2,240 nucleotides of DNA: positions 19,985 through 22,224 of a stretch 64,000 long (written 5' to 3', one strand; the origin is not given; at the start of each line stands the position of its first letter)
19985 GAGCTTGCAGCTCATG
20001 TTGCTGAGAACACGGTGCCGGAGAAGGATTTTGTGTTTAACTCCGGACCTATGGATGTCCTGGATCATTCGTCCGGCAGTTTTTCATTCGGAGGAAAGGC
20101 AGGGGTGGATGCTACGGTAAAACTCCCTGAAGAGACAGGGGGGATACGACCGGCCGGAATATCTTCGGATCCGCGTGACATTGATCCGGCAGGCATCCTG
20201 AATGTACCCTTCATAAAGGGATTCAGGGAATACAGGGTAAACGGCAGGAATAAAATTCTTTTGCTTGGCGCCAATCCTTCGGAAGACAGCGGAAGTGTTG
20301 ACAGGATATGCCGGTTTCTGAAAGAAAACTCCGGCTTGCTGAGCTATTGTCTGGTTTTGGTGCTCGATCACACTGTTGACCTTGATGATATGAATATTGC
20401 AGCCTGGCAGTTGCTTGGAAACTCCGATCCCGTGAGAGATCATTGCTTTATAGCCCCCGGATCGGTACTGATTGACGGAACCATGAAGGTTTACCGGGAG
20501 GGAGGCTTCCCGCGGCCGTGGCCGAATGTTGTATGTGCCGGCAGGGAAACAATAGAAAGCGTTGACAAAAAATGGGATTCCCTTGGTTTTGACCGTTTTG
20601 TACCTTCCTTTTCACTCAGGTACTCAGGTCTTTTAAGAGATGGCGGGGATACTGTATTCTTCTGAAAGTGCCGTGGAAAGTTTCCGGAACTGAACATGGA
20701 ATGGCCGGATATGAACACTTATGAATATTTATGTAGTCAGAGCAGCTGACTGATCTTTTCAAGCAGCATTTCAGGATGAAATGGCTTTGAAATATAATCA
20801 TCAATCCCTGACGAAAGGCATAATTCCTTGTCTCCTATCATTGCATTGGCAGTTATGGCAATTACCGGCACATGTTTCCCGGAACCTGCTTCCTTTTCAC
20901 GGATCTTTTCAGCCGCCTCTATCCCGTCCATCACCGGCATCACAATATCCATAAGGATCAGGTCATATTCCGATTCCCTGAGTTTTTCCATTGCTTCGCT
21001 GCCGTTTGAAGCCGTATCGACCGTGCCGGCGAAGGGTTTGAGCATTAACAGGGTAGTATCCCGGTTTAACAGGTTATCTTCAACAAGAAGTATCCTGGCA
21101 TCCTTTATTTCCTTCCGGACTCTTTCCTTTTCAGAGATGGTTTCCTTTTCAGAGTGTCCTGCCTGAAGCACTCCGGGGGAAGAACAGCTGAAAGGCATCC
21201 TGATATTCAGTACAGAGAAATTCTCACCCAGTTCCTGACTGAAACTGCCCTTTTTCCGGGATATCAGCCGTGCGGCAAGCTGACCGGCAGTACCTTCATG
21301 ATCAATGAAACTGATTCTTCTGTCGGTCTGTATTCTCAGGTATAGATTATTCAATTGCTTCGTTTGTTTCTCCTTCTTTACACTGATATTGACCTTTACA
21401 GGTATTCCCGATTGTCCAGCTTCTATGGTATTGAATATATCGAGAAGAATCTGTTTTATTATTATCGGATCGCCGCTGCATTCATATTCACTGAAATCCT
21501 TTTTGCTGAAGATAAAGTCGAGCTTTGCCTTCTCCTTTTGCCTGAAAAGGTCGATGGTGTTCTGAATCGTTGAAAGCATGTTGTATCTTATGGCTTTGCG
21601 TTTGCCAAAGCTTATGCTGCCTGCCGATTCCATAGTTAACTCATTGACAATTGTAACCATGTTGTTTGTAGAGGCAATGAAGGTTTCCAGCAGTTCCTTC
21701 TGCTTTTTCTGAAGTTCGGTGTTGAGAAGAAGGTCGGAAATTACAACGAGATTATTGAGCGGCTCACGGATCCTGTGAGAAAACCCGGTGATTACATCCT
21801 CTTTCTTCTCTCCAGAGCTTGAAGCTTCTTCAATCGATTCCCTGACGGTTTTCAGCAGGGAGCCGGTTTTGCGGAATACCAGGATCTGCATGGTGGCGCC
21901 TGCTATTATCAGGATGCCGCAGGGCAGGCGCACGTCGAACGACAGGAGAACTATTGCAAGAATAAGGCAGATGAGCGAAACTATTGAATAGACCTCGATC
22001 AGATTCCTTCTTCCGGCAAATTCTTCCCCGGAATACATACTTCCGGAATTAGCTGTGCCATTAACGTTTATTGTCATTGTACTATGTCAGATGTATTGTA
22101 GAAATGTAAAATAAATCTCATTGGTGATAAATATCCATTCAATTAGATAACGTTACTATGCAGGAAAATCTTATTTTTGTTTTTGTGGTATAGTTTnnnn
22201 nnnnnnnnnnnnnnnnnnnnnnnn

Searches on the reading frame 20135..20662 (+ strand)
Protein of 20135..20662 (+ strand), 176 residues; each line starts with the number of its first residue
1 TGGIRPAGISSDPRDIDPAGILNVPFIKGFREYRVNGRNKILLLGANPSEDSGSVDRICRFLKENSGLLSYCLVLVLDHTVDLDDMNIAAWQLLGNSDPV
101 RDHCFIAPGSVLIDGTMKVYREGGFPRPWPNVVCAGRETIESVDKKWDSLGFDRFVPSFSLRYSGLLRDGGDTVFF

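Call 39: find_homologous_proteins(query=window:20135-20662:+, max_evalue=0.001)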
Query window:20135-20662:+ (176 aa): 7 proteins with E <= 0.001 among 100 candidates.
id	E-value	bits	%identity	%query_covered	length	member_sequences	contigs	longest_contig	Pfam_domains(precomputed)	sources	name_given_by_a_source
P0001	1.4e-84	301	74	99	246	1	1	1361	PF20696.3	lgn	-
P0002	1.6e-73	264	66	98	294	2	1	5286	PF20696.3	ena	-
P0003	8.1e-54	200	59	87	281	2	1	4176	PF20696.3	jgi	jgi:4-hydroxy-3-polyprenylbenzoate decarboxylase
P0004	6.4e-49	184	59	76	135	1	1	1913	PF20696.3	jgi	jgi:3-polyprenyl-4-hydroxybenzoate decarboxylase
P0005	4.9e-43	165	52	88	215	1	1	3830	PF20696.3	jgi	jgi:4-hydroxy-3-polyprenylbenzoate decarboxylase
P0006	1.0e-42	164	55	74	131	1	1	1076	PF20696.3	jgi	jgi:3-polyprenyl-4-hydroxybenzoate decarboxylase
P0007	3.2e-38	149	43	90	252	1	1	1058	PF20696.3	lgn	-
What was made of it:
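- Tried and rejected: The word-indexed protein search returned only 7 fragments (call 39).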

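Call 57: search_protein_representatives(protein=window:20135-20662:+)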
Query: 176 residues. Proteins with E-value up to 0.001 (for the whole library): 290; up to 1e-10: 98; up to 1e-30: 6. The best 150 are listed.
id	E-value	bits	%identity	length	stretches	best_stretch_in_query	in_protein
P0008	1.6e-37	145.3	53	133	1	45-176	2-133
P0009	4.8e-35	137.3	44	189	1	24-174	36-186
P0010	9.3e-33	129.8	43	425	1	28-172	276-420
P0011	3.9e-32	127.8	52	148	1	61-174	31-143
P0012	1.6e-31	125.8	46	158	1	41-174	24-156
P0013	2.6e-31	125.1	58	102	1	74-170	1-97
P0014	1.3e-30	122.9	46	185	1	40-173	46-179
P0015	4.2e-28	114.6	51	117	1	70-174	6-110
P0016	1.3e-27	113.0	46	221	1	36-174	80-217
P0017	2.0e-26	109.1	61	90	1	77-153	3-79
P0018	6.6e-26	107.5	38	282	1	43-172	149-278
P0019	1.1e-25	106.7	49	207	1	69-174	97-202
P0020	1.5e-25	106.3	38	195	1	40-172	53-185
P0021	3.0e-23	98.8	59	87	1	61-138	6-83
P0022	9.1e-23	97.3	39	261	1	35-172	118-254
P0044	3.8e-15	72.4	40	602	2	74-169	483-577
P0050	1.9e-14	70.1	37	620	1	40-176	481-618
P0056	4.2e-14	69.0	33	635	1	24-171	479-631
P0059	1.5e-13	67.2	32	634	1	27-168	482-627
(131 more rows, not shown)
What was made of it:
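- Tried and rejected: The exhaustive search showed the extension in 290 cluster representatives, many in proteins of 600-660 aa (call 57).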

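Call 58: find_encoding_contigs(protein=P0056, flank=3000, max_places=3)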
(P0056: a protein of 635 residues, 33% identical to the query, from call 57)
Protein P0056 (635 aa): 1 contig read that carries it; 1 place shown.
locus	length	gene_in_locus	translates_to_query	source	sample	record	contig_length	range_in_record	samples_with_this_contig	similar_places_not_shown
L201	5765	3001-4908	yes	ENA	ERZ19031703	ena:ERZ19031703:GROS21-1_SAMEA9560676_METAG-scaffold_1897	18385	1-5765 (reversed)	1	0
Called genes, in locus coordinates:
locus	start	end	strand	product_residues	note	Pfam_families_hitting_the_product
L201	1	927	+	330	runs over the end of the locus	PF01193:RNA_pol_L, PF01000:RNA_pol_A_bac, PF03118:RNA_pol_A_CTD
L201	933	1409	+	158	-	PF01196:Ribosomal_L17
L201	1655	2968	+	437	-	PF00285:Citrate_synt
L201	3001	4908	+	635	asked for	PF20695:UbiD_N, PF01977:UbiD, PF20696:UbiD_C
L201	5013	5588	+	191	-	PF00210:Ferritin, PF02915:Rubrerythrin, PF21349:RUBY_RBDX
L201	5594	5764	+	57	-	?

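Call 59: find_encoding_contigs(protein=P0050, flank=3000, max_places=2)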
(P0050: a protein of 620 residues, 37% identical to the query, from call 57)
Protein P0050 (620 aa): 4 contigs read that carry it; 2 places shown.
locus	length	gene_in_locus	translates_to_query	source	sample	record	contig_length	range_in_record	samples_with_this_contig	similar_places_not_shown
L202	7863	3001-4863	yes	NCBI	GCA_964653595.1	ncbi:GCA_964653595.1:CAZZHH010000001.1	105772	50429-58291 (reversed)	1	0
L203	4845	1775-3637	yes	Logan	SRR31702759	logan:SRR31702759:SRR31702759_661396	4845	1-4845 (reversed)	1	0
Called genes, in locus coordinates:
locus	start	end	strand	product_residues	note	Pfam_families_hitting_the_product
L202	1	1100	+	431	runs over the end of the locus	PF00919:UPF0004, PF04055:Radical_SAM, PF18693:TRAM_2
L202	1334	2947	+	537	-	PF00005:ABC_tran, PF02463:SMC_N (faint), PF13304:AAA_21 (faint), PF12848:ABC_tran_Xtn, PF00005:ABC_tran (weak)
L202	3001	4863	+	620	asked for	PF20695:UbiD_N, PF01977:UbiD, PF20696:UbiD_C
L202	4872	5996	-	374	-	PF13177:DNA_pol3_delta2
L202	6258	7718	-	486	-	PF05970:PIF1, PF13086:AAA_11 (faint), PF13604:AAA_30, PF13245:AAA_19, PF09848:SLFN-g3_helicase (weak), PF13538:UvrD_C_2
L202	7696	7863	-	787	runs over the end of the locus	PF07244:POTRA (faint), PF01103:Omp85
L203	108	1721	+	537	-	PF00005:ABC_tran, PF02463:SMC_N (faint), PF13304:AAA_21 (faint), PF12848:ABC_tran_Xtn, PF00005:ABC_tran (weak)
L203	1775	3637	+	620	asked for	PF20695:UbiD_N, PF01977:UbiD, PF20696:UbiD_C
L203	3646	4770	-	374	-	PF13177:DNA_pol3_delta2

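Call 60: find_encoding_contigs(protein=P0059, flank=3000, max_places=2)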
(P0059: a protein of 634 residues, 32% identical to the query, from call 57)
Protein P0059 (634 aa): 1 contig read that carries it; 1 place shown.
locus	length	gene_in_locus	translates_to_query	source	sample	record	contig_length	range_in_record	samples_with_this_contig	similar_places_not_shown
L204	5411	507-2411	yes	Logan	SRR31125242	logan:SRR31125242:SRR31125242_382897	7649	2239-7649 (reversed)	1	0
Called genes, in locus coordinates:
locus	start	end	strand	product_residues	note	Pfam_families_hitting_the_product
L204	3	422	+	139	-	?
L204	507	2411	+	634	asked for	PF20695:UbiD_N, PF01977:UbiD, PF20696:UbiD_C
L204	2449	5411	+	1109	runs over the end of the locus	PF23748:Beta-prop_LRRK2 (faint), PF08450:SGL (faint), PF07494:Reg_prop (weak), PF07495:Y_Y_Y, PF07228:SpoIIE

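Call 61: find_encoding_contigs(protein=P0044, flank=3000, max_places=2)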
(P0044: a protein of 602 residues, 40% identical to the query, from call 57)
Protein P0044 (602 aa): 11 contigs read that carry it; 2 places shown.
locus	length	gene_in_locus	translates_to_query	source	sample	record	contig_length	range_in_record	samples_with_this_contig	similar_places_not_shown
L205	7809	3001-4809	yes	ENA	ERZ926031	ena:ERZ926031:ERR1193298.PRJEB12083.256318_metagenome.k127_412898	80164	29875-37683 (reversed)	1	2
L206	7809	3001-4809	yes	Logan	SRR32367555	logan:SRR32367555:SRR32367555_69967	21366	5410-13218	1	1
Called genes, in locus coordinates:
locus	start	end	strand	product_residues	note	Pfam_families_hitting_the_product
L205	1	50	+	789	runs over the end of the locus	PF02190:LON_substr_bdg, PF00004:AAA, PF07728:AAA_5, PF22667:Lon_lid, PF05362:Lon_C, PF13541:ChlI (weak)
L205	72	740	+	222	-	PF03167:UDG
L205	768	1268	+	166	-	PF01467:CTP_transf_like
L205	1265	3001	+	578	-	PF00578:AhpC-TSA, PF08534:Redoxin, PF13098:Thioredoxin_2 (faint), PF13905:Thioredoxin_8 (faint)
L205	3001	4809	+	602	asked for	PF20695:UbiD_N, PF01977:UbiD, PF20696:UbiD_C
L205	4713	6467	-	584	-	PF20154:LNT_N, PF00795:CN_hydrolase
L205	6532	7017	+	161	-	PF01810:LysE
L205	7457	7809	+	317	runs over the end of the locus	PF12930:DUF3836 (faint)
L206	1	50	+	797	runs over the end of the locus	PF02190:LON_substr_bdg, PF00004:AAA, PF07728:AAA_5, PF22667:Lon_lid, PF05362:Lon_C, PF13541:ChlI (weak)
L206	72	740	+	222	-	PF03167:UDG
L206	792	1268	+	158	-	PF01467:CTP_transf_like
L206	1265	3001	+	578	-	PF00578:AhpC-TSA, PF08534:Redoxin, PF13098:Thioredoxin_2 (faint), PF13905:Thioredoxin_8 (faint)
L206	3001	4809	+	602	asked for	PF20695:UbiD_N, PF01977:UbiD, PF20696:UbiD_C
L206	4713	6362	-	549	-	PF20154:LNT_N, PF00795:CN_hydrolase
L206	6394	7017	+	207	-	PF01810:LysE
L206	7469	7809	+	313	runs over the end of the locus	PF12930:DUF3836 (faint)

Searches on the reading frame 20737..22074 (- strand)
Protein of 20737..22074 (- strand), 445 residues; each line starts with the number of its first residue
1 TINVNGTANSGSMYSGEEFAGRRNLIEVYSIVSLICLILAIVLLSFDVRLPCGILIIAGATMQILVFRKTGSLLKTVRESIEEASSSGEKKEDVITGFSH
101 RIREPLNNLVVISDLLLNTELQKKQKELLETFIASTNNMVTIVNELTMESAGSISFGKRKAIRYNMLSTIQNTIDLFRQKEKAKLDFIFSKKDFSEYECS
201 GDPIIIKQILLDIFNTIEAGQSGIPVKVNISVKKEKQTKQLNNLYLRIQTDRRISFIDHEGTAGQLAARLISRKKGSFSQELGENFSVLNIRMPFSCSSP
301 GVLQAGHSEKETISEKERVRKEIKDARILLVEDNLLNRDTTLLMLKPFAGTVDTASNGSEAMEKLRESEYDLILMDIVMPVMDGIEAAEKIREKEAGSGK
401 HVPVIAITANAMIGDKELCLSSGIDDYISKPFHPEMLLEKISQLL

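Call 27: search_protein_families(library=pfam, proteins=[window:20737-22074:-], max_evalue=0.01)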
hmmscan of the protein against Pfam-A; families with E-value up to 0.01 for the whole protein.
window:20737-22074:- (445 aa): 2 families
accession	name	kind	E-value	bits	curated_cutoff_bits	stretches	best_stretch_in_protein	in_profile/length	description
PF00072.30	Response_reg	-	8.1e-27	94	30.2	1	328-441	1-110/111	Response regulator receiver domain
PF00512.31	HisKA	-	1.4e-08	35.1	26.9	1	91-148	2-60/66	His Kinase A (phospho-acceptor) domain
